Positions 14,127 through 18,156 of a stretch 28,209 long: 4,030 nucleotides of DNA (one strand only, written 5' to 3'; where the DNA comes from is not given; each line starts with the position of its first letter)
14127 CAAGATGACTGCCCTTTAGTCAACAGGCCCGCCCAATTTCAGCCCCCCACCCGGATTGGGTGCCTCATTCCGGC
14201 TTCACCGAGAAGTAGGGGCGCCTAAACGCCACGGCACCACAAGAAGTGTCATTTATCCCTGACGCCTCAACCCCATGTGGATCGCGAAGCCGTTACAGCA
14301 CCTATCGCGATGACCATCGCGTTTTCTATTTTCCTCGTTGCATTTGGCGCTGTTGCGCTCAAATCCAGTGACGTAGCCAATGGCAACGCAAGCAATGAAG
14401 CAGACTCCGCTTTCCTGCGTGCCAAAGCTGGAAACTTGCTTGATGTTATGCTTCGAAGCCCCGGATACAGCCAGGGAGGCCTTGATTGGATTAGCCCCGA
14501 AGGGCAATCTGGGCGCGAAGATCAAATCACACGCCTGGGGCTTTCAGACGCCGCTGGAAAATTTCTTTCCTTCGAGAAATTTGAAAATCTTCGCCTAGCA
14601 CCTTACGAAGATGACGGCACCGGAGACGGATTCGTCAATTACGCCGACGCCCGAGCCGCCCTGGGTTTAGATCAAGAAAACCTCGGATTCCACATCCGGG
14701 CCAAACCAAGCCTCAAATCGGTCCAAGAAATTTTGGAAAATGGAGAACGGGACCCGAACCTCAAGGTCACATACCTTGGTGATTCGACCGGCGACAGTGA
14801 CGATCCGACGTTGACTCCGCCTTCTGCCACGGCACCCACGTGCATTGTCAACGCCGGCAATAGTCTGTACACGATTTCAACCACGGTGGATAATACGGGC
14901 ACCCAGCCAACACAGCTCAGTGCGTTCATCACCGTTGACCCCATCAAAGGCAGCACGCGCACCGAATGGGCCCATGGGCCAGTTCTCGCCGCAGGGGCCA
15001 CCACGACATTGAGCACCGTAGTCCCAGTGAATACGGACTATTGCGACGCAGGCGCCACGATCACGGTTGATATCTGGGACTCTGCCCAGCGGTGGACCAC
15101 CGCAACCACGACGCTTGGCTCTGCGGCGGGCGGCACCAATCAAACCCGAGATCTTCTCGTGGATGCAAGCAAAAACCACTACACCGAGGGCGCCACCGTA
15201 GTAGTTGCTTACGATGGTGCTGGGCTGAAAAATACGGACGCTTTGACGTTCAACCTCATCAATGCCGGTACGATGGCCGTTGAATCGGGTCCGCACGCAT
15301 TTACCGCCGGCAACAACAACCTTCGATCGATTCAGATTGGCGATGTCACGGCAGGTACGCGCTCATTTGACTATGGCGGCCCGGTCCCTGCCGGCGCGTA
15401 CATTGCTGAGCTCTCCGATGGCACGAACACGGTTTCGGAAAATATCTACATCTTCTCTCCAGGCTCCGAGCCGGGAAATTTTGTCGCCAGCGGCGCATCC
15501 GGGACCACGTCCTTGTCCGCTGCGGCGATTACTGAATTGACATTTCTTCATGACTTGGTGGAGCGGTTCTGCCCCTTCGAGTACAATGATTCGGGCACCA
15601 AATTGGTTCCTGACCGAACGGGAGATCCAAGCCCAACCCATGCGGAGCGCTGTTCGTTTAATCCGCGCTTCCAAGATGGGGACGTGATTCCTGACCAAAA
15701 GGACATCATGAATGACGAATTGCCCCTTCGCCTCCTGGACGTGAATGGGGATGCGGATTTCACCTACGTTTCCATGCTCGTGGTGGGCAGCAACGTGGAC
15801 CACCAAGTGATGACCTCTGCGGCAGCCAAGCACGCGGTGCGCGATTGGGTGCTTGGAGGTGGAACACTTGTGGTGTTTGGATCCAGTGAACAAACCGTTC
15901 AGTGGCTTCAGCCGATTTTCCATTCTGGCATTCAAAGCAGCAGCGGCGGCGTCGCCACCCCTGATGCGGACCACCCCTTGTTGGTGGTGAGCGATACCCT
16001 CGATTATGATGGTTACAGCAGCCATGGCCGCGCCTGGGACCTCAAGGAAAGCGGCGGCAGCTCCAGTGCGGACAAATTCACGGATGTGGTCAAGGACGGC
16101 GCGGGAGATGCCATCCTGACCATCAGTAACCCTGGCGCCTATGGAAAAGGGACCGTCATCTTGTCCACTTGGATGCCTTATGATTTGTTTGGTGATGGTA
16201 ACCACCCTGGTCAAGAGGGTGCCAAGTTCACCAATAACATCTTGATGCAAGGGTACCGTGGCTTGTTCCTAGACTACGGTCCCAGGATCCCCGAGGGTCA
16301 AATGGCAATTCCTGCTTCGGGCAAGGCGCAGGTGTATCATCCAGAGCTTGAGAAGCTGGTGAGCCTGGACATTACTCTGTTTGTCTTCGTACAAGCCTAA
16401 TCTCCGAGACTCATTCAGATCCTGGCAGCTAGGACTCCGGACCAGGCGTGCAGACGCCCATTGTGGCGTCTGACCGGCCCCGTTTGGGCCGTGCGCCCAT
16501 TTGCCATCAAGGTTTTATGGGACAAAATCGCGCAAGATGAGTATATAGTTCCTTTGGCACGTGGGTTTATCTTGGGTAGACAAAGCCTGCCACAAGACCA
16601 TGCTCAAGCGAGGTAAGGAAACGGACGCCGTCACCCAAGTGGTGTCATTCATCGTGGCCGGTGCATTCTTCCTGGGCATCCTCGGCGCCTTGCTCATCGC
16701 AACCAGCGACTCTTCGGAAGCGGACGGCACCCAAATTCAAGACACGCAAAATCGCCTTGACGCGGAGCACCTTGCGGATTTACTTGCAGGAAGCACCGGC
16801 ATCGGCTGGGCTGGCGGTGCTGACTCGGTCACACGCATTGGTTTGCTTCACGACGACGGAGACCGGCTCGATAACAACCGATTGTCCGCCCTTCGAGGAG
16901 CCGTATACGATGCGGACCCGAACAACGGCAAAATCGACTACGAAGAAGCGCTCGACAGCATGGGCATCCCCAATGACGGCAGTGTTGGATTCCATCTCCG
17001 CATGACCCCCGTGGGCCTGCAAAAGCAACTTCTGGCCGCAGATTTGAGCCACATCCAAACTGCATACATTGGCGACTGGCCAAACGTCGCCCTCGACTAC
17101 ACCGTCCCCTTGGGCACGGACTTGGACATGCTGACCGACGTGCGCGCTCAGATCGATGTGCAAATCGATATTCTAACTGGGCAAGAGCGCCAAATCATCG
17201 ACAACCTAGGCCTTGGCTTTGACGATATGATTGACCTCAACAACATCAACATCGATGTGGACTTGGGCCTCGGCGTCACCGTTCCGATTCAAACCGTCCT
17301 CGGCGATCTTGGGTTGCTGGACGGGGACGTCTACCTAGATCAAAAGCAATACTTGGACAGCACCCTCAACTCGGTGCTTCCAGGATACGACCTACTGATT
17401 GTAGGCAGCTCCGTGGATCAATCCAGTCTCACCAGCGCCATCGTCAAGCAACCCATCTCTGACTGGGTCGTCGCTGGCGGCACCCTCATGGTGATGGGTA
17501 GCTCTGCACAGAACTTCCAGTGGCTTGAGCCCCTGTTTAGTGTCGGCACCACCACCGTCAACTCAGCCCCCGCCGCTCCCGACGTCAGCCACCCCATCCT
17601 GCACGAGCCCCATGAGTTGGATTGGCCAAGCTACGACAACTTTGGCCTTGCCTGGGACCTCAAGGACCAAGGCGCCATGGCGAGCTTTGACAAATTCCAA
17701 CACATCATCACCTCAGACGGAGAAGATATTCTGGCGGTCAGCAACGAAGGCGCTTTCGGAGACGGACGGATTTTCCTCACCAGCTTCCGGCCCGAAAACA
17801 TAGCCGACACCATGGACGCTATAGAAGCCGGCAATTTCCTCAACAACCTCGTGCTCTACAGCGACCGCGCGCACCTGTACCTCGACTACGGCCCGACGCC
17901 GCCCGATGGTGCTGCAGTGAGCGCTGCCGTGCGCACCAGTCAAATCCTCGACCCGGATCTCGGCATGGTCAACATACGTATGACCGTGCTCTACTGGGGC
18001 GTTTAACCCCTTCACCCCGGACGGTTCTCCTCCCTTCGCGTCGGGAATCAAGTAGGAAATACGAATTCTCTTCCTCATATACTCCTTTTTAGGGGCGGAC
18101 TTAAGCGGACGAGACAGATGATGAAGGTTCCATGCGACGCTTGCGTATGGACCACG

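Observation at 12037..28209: Repeated two-gene module: small secreted Cys-loop protein plus single-pass receptor-like protein (copies at 12037-14085 and 26542->28209)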

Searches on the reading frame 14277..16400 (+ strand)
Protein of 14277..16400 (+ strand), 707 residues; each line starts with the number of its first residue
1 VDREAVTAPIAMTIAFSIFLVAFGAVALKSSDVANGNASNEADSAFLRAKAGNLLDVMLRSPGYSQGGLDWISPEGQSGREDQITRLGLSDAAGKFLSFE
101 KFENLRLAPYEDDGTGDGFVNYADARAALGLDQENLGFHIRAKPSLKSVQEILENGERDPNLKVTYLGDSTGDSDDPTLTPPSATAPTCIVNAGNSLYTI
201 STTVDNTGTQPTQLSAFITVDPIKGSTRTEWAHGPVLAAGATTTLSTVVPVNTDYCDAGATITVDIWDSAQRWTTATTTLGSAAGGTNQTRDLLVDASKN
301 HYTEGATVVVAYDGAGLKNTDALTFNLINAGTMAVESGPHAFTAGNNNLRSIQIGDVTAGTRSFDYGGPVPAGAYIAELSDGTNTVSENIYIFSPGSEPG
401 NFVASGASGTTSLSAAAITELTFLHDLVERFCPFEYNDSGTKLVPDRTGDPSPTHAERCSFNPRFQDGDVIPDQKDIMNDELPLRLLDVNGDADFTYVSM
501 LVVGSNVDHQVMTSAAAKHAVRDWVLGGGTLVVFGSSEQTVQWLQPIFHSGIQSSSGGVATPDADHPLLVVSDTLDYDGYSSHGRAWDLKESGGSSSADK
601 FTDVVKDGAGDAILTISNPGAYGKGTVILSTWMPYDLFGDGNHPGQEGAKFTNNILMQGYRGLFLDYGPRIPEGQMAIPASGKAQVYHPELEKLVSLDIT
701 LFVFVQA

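Call 11: search_protein_families(library=pfam, proteins=[window:14277-16400:+], max_evalue=0.01)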
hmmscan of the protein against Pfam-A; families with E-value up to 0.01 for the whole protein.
window:14277-16400:+ (707 aa): 1 family
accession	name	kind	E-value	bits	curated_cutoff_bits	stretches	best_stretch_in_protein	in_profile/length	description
PF14258.12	DUF4350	-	0.00078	20.2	30.4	1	510-631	49-158/181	Domain of unknown function (DUF4350)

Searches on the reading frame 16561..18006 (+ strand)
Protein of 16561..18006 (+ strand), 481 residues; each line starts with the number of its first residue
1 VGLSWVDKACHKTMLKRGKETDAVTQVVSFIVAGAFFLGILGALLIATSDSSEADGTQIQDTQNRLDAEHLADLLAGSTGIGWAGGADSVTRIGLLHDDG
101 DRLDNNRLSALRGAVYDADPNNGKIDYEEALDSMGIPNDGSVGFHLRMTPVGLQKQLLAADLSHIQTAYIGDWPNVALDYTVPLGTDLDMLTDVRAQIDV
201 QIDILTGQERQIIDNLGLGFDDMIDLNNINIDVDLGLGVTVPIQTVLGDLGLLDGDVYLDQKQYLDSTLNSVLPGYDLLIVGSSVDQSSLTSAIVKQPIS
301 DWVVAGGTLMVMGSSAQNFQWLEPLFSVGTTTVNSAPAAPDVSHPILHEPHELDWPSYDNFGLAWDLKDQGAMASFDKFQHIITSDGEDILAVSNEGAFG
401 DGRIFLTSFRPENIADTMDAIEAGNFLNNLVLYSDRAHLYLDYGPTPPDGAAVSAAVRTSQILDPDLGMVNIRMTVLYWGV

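Call 11: search_protein_families(library=pfam, proteins=[window:16561-18006:+], max_evalue=0.01)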
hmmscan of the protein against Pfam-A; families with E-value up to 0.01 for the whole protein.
window:16561-18006:+ (481 aa): 1 family
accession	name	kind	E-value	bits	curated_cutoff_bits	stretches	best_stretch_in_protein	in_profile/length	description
PF14258.12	DUF4350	-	0.0089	16.7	30.4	0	290-408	50-158/181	Domain of unknown function (DUF4350)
